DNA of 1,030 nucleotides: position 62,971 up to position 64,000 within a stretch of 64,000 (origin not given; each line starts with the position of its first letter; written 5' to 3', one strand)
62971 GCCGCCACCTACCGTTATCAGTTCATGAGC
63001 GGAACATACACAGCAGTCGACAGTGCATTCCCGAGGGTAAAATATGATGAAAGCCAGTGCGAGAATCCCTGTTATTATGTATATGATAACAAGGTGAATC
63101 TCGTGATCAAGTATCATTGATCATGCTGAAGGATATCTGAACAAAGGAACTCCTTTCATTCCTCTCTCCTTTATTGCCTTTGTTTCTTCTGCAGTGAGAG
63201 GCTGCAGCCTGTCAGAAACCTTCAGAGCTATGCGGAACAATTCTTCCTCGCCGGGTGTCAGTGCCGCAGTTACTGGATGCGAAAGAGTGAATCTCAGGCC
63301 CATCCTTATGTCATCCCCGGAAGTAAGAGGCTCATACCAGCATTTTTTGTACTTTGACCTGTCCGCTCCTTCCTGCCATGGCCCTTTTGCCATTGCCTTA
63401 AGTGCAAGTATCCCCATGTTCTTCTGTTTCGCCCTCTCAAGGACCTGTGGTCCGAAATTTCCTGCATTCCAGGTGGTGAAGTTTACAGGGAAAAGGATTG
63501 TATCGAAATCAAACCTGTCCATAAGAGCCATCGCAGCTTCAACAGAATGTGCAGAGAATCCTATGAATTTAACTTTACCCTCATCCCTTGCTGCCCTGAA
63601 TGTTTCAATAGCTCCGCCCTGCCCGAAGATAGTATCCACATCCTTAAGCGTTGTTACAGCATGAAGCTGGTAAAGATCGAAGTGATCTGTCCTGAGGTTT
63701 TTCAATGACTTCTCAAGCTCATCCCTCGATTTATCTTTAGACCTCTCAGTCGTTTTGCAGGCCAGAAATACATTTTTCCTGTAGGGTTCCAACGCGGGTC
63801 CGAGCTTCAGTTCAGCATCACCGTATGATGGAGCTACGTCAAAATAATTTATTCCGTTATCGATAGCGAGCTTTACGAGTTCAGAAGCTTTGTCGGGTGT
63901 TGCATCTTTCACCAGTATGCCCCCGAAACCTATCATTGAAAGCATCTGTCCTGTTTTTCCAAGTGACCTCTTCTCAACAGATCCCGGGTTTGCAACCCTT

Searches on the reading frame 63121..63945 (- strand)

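Call 58: search_protein_families(library=pfam, proteins=[window:63121-63945:-], max_evalue=0.0001)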
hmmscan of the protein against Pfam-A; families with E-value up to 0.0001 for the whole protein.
window:63121-63945:- (274 aa): 1 family
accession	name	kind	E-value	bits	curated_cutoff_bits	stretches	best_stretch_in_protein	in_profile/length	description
PF00248.27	Aldo_ket_red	-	9.4e-27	94.3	24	1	5-199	2-206/291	Aldo/keto reductase family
